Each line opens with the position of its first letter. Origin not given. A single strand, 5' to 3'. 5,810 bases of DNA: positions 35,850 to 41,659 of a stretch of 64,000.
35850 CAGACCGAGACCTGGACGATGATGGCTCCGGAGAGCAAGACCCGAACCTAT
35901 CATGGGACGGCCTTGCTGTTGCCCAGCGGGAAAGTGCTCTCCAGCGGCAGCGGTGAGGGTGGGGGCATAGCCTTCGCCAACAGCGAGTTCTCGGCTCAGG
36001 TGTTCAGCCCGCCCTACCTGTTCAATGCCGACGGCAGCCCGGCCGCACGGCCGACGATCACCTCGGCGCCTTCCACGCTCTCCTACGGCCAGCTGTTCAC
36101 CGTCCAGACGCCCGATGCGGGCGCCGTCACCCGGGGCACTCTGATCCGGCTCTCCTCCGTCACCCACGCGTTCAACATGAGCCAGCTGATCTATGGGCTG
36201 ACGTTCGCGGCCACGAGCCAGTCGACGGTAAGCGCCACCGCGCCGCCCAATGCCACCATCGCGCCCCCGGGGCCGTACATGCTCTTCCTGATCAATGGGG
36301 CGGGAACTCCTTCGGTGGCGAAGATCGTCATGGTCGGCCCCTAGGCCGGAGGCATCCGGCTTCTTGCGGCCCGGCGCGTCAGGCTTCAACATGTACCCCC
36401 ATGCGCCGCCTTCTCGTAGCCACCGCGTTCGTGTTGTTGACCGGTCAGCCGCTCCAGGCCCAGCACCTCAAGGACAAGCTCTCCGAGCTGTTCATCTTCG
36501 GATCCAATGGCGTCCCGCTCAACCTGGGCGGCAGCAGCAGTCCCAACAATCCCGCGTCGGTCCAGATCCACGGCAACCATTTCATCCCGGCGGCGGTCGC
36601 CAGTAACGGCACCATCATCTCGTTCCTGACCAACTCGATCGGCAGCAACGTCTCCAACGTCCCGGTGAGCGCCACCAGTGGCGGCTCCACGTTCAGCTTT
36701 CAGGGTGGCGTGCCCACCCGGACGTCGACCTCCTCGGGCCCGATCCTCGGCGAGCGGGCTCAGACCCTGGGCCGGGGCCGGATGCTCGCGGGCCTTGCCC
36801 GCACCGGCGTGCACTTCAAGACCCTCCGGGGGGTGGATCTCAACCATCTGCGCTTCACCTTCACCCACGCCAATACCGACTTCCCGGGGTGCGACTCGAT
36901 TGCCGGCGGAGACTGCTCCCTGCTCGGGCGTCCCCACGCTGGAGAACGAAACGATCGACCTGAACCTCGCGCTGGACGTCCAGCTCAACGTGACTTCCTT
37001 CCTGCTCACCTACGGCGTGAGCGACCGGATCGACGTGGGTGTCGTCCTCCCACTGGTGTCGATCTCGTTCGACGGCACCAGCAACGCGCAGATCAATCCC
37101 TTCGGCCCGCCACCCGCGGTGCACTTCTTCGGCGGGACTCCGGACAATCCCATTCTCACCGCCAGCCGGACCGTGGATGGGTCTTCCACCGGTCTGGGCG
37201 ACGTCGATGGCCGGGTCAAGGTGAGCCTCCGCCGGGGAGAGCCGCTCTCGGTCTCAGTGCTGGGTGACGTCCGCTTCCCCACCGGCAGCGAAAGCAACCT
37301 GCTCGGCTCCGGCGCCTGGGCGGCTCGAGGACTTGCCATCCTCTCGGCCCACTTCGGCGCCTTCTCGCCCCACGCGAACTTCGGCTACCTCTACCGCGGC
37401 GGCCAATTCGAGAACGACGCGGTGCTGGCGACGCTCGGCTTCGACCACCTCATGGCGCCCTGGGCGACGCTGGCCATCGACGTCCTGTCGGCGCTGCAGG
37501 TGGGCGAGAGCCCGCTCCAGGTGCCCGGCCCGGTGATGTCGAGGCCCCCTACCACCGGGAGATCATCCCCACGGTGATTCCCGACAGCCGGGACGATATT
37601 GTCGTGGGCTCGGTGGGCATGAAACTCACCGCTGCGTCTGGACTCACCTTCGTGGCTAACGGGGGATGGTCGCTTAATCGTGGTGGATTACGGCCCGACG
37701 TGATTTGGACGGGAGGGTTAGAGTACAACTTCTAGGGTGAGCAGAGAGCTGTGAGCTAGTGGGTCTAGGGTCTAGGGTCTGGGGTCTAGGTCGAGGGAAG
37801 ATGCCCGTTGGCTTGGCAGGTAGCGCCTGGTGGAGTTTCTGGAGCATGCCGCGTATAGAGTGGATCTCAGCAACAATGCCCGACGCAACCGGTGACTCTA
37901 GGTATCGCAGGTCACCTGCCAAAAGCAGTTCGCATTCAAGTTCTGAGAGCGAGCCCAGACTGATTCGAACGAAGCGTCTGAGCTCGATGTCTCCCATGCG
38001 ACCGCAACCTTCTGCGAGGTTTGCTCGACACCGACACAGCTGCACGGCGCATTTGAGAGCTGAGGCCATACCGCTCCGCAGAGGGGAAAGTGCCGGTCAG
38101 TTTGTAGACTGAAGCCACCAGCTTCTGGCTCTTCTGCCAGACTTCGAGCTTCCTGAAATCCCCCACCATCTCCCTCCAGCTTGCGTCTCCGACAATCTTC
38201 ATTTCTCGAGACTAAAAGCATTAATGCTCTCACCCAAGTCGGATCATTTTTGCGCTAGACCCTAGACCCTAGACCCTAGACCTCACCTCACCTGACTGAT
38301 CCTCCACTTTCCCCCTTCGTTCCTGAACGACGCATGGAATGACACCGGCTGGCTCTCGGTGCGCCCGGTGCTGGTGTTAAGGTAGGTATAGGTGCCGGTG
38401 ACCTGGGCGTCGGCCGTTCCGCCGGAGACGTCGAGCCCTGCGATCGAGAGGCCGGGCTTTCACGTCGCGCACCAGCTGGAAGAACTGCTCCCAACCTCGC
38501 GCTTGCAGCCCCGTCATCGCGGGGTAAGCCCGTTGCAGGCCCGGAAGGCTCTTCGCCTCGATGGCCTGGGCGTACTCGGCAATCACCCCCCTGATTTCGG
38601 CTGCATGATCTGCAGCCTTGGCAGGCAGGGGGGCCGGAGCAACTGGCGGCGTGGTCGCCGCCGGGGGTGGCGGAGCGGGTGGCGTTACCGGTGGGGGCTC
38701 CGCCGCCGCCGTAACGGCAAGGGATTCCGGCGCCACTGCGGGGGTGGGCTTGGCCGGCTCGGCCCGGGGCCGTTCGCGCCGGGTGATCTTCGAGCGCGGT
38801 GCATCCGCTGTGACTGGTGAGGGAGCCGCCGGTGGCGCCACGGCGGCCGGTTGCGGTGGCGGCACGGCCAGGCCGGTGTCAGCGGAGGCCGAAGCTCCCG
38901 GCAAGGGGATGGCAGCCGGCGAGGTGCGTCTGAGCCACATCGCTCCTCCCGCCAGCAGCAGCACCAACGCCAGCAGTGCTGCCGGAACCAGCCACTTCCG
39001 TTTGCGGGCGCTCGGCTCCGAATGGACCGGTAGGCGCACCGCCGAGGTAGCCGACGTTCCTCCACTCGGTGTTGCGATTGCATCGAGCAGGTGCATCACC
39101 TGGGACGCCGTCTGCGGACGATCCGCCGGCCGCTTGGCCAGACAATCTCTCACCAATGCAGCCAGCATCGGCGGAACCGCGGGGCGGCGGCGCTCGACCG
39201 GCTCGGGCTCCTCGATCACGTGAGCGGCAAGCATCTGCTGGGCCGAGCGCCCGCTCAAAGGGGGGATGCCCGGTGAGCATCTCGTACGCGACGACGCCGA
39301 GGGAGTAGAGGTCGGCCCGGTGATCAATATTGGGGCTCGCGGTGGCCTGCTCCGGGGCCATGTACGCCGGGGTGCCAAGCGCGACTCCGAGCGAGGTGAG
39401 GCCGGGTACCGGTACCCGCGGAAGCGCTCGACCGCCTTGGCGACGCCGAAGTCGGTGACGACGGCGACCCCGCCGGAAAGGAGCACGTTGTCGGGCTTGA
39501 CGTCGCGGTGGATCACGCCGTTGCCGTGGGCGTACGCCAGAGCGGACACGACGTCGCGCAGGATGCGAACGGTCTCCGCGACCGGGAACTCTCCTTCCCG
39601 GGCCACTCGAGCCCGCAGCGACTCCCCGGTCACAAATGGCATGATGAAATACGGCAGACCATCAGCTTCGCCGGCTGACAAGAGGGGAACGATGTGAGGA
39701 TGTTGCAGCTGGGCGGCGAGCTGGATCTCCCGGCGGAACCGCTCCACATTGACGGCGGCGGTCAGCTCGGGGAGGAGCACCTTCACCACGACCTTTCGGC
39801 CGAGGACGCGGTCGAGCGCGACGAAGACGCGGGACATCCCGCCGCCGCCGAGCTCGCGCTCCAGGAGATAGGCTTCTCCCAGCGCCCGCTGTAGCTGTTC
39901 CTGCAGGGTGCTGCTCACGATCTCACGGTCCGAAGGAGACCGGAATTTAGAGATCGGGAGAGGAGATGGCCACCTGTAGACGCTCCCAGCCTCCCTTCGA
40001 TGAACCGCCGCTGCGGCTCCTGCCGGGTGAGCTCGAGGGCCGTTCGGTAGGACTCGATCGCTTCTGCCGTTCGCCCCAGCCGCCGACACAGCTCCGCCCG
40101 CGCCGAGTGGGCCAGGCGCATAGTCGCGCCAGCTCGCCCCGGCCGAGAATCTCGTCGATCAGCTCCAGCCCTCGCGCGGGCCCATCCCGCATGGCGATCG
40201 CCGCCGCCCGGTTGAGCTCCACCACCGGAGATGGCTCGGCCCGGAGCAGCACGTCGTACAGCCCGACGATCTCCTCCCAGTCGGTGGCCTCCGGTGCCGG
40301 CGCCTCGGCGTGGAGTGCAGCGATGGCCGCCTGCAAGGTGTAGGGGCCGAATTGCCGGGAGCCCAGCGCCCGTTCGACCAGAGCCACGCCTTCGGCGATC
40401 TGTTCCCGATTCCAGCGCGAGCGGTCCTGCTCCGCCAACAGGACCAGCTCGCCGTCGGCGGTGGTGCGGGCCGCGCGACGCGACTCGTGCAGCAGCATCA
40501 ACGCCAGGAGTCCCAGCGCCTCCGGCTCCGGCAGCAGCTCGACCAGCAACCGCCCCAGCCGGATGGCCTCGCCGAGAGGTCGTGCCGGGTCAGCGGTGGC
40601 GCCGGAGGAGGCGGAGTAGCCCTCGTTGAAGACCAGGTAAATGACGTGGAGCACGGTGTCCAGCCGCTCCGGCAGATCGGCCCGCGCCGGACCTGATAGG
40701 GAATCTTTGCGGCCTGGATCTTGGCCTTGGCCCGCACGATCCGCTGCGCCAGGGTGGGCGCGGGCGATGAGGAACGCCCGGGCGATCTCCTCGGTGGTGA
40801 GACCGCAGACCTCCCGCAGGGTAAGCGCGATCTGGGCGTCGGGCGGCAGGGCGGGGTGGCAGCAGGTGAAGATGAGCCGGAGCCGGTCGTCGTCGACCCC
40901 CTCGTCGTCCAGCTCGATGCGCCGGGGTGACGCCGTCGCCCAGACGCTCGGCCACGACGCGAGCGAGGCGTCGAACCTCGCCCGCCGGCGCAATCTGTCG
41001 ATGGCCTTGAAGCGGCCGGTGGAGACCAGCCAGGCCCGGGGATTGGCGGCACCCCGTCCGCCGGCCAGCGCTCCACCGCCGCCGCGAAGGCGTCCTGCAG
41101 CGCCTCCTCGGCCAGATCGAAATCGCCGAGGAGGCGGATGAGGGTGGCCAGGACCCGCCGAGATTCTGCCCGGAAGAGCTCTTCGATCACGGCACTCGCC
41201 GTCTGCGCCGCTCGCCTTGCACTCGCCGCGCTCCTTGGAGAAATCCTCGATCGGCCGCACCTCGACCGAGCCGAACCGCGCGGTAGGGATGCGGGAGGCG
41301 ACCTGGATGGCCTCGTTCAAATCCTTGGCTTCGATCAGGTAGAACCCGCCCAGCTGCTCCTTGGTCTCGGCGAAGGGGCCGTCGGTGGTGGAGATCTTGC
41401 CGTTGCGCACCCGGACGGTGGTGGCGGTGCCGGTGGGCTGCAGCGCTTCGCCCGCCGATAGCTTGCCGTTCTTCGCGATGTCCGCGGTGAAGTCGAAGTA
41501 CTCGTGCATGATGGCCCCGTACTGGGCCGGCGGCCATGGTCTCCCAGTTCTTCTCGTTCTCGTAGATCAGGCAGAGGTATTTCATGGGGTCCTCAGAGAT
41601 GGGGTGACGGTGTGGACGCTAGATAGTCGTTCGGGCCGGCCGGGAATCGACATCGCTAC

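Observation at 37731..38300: Four-helix-bundle (23S-rRNA-IVS / Avd-like) gene inside a cassette bounded by inverted heptamer arrays, inserted exactly between two convergent stop codons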

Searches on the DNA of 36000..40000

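Call 85: search_rna_families(source=window, start=36000, end=40000, threshold=evalue, max_evalue=1)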
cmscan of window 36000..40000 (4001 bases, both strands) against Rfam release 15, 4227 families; matches with E-value up to 1: 0.
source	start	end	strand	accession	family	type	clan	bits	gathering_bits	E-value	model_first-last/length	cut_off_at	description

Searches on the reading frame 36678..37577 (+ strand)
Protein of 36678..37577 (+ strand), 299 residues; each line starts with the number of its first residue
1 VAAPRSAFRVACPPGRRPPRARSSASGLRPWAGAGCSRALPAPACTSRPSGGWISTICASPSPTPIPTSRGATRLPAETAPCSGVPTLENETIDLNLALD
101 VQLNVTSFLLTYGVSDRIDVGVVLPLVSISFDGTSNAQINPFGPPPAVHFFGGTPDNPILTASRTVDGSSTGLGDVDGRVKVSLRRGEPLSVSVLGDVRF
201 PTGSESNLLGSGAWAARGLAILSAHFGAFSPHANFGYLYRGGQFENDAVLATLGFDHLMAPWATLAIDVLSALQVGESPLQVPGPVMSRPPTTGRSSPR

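Call 10: search_protein_families(library=pfam, proteins=[window:36678-37577:+], max_evalue=0.01)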
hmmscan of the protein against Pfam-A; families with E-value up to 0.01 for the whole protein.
window:36678-37577:+ (299 aa): 1 family
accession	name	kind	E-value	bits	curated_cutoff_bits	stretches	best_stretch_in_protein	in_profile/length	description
PF13557.12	Phenol_MetA_deg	-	1.9e-06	28.6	22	1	110-243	33-147/242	Putative MetA-pathway of phenol degradation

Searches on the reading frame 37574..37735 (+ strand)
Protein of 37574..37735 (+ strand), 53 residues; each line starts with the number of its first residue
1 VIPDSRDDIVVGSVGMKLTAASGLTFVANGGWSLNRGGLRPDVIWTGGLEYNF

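Call 10: search_protein_families(library=pfam, proteins=[window:37574-37735:+], max_evalue=0.01)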
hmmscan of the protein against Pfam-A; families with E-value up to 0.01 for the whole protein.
window:37574-37735:+ (53 aa): 0 families

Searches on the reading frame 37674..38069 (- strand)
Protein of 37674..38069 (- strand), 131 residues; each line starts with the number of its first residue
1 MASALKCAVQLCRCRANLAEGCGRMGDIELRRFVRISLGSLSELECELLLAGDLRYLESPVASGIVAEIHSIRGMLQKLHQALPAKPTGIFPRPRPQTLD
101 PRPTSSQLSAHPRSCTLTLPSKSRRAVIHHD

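Call 10: search_protein_families(library=pfam, proteins=[window:37674-38069:-], max_evalue=0.01)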
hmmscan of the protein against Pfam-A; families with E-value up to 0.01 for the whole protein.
window:37674-38069:- (131 aa): 1 family
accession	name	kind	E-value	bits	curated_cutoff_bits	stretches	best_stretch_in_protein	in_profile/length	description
PF05635.17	23S_rRNA_IVP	-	5.8e-11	43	33.8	1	16-77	44-105/106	23S rRNA-intervening sequence protein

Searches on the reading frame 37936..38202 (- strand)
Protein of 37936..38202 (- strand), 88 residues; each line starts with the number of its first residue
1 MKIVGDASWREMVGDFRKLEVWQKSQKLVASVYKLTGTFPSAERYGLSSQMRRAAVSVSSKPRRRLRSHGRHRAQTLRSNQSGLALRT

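Call 10: search_protein_families(library=pfam, proteins=[window:37936-38202:-], max_evalue=0.01)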
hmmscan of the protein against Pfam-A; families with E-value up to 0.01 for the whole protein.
window:37936-38202:- (88 aa): 1 family
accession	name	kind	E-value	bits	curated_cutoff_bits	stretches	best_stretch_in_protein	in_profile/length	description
PF05635.17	23S_rRNA_IVP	-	2.4e-15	57.1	33.8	1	17-60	1-44/106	23S rRNA-intervening sequence protein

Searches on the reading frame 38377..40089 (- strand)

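Call 10: search_protein_families(library=pfam, proteins=[window:38377-40089:-], max_evalue=0.01)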
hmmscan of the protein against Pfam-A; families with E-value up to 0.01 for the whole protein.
window:38377-40089:- (570 aa): 3 families
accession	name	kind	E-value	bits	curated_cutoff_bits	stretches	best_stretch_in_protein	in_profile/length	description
PF00069.31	Pkinase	-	8.3e-32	111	31.7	1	76-222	3-150/263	Protein kinase domain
PF07714.23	PK_Tyr_Ser-Thr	-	2.7e-21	76.5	23.1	1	77-223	4-155/258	Protein tyrosine and serine/threonine kinase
PF01636.29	APH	-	4.6e-07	30.3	23.2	1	80-185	5-105/239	Phosphotransferase enzyme family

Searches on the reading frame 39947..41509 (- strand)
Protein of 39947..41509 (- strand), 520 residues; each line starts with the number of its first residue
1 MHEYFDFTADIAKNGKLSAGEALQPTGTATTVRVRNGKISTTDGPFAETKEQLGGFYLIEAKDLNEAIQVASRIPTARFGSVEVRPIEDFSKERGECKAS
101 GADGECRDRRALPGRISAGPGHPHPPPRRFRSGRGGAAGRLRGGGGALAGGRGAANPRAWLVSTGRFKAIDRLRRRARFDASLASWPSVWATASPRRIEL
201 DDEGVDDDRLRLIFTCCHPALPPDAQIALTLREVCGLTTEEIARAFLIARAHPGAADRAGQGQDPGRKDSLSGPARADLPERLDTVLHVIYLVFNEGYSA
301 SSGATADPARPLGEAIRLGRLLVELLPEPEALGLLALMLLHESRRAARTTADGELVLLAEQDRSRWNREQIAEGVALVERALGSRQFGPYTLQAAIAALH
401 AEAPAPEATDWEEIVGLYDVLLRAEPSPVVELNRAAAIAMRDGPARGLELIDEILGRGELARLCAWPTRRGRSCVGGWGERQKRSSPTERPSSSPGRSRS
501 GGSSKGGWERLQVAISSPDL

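Call 105: search_protein_families(library=pfam, proteins=[window:39947-41509:-], max_evalue=0.001)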
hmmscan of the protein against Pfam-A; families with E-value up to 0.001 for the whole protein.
window:39947-41509:- (520 aa): 3 families
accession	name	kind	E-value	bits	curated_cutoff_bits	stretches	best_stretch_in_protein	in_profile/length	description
PF20239.3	DUF6596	-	7e-36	123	27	1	282-381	1-101/102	Family of unknown function (DUF6596)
PF03795.20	YCII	-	1.9e-17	63.9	24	1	3-91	23-95/95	YCII-related domain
PF08281.18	Sigma70_r4_2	-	1e-06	28.7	25.7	1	213-248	3-38/54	Sigma-70, region 4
